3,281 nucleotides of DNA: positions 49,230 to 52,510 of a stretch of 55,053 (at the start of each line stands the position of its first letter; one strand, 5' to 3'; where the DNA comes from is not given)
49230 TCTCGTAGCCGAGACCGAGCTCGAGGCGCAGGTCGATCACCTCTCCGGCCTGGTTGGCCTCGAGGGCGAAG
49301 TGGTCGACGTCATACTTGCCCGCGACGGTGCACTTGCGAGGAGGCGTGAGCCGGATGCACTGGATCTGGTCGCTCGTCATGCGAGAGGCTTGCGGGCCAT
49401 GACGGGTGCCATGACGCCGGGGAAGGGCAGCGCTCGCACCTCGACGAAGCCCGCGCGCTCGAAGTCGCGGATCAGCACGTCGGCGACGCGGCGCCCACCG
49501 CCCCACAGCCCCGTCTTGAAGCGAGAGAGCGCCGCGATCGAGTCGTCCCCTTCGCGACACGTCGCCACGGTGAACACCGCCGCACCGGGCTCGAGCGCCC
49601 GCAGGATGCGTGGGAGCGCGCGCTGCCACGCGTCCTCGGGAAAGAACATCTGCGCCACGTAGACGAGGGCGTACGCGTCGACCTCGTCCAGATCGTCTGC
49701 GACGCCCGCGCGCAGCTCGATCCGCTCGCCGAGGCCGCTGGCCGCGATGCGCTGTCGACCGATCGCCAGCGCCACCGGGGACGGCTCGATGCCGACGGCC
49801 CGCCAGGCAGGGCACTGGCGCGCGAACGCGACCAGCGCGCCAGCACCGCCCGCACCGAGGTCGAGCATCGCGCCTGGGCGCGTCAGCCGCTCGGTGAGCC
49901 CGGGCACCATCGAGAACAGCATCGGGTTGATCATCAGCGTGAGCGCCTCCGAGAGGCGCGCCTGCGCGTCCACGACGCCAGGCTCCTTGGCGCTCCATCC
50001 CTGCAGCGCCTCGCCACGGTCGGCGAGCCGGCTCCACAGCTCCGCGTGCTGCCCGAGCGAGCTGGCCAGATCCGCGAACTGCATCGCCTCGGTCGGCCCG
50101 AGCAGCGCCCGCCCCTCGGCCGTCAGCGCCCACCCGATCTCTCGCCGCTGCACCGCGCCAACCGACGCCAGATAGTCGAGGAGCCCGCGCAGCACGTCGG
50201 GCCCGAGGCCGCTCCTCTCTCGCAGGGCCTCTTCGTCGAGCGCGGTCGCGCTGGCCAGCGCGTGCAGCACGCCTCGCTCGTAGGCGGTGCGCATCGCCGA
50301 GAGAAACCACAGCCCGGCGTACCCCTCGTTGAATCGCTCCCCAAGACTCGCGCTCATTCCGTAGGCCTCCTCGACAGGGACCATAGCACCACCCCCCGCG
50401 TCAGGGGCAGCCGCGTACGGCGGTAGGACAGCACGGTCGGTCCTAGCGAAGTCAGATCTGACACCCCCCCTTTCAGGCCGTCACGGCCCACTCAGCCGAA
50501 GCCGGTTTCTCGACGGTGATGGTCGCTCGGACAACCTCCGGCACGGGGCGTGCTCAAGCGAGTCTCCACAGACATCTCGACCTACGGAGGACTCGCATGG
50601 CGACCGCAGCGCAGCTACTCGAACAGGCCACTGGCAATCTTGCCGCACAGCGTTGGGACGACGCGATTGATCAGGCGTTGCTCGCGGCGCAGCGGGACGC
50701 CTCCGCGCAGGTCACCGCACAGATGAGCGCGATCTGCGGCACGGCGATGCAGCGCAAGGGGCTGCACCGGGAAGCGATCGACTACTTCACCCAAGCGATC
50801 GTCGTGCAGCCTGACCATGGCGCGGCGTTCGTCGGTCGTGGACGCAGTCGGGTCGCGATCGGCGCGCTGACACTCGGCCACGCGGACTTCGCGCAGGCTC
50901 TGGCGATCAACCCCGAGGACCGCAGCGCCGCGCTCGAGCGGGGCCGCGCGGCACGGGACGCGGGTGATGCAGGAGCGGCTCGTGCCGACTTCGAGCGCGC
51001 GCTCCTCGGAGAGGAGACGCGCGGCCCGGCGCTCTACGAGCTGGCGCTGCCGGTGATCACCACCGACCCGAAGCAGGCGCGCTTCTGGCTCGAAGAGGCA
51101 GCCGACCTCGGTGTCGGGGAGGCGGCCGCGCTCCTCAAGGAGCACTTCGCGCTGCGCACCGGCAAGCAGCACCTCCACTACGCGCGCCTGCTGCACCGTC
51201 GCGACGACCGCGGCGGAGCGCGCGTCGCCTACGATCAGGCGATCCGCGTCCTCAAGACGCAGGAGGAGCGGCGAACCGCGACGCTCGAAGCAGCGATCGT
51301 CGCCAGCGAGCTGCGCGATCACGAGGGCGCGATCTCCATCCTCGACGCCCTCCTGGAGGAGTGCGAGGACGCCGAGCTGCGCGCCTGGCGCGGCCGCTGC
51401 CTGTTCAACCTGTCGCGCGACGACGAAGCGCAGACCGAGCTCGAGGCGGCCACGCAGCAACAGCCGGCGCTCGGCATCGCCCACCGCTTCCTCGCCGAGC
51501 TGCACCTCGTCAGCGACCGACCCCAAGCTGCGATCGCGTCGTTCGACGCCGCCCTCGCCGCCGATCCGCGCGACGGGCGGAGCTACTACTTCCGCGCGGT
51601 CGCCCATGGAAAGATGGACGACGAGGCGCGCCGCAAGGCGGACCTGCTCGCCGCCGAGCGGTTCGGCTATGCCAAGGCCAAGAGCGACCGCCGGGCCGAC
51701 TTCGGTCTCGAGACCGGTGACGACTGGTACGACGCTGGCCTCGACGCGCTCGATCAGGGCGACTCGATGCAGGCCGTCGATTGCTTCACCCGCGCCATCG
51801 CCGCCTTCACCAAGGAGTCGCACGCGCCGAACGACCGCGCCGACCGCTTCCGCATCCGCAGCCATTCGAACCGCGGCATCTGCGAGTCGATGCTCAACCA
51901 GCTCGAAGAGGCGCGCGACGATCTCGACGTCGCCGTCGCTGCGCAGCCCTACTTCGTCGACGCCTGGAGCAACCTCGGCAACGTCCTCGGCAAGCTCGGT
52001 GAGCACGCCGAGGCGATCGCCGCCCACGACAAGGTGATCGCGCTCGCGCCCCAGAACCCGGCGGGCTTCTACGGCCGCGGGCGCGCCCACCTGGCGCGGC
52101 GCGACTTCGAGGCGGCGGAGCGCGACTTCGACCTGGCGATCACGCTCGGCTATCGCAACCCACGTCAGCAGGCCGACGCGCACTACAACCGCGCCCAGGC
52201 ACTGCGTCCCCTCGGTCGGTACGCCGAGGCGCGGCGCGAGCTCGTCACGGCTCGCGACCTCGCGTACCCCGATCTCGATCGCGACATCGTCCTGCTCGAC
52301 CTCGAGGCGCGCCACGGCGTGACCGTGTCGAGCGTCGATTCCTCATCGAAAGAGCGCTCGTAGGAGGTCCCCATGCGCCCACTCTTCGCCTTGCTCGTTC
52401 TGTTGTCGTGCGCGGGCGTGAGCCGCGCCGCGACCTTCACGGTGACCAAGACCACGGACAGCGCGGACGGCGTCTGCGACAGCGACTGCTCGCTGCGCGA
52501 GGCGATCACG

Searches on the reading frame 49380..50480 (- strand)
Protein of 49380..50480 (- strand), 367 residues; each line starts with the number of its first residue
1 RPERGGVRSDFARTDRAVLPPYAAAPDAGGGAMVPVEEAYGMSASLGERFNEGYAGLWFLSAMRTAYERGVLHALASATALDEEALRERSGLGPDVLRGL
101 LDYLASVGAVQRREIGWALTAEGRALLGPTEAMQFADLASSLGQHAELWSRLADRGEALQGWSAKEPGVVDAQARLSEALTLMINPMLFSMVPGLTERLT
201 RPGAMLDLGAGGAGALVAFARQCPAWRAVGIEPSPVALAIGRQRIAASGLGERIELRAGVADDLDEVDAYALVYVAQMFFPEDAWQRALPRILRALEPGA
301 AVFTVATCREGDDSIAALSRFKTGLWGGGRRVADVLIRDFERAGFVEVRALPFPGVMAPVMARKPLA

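Call 40: search_protein_families(library=pfam, proteins=[window:49380-50480:-], max_evalue=0.0001)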
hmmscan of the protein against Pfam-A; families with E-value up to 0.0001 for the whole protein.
window:49380-50480:- (367 aa): 4 families
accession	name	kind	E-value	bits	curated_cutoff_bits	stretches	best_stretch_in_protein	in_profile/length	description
PF13649.12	Methyltransf_25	-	9.3e-12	45.9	27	1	206-299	2-96/97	Methyltransferase domain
PF08242.18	Methyltransf_12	-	5.3e-08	33.9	30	1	206-300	1-96/98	Methyltransferase domain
PF08241.18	Methyltransf_11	-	2.1e-07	31.9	21.2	1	206-302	1-93/95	Methyltransferase domain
PF08100.18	Dimerisation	-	7.4e-05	22.9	25.6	0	56-127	15-91/93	O-methyltransferase dimerisation domain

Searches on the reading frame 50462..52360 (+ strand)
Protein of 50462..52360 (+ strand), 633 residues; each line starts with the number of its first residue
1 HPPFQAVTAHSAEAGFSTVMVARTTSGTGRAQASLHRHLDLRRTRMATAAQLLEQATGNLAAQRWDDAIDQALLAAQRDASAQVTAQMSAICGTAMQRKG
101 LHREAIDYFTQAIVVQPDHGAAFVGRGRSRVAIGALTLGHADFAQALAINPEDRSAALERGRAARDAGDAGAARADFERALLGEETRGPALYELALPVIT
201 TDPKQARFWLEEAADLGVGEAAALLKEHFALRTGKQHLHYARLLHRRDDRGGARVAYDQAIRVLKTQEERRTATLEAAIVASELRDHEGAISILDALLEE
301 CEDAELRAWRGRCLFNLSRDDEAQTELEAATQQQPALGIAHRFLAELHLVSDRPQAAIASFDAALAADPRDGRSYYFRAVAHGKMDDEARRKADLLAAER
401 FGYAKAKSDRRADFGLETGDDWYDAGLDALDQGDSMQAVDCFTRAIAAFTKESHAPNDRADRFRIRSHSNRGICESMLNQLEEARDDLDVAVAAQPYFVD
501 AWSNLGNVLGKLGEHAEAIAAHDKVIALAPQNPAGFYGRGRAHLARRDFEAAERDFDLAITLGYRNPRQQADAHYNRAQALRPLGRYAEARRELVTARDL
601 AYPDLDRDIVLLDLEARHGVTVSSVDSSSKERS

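Call 40: search_protein_families(library=pfam, proteins=[window:50462-52360:+], max_evalue=0.0001)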
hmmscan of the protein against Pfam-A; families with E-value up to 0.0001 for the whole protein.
window:50462-52360:+ (633 aa): 13 families
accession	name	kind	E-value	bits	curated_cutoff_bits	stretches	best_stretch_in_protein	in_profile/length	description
PF00515.34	TPR_1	-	6.4e-30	102.2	27.8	1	499-532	1-34/34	Tetratricopeptide repeat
PF07719.23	TPR_2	-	1.1e-29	100.5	27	0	500-532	2-34/34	Tetratricopeptide repeat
PF13432.12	TPR_16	-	4.4e-23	81.8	32.7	1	321-371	14-64/65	Tetratricopeptide repeat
PF13431.12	TPR_17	-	2.7e-19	68.2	24.4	0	491-520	5-34/34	Tetratricopeptide repeat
PF13181.12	TPR_8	-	1.5e-18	65.7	25.7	0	500-532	2-34/34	Tetratricopeptide repeat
PF13414.12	TPR_11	-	2.7e-14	53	26.8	0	512-544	7-39/42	TPR repeat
PF13424.12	TPR_12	-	5.1e-12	46.3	30.1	0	500-559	4-71/77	Tetratricopeptide repeat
PF13428.12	TPR_14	-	8.3e-12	45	23.5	0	341-379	4-42/44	Tetratricopeptide repeat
PF13371.12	TPR_9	-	5.2e-10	39.6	35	0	514-564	10-57/73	Tetratricopeptide repeat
PF14559.12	TPR_19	-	3.7e-07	30.8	25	0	285-336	5-57/68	Tetratricopeptide repeat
PF13176.12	TPR_7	-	1.2e-05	25.4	27.9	0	501-532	1-32/36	Tetratricopeptide repeat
PF13174.12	TPR_6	-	1.4e-05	25.9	26.3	0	572-593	1-22/33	Tetratricopeptide repeat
PF23914.1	TPR_CcmH_CycH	-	2.5e-05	24.6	42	0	494-534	45-85/158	Cytochrome c-type biogenesis protein H TPR domain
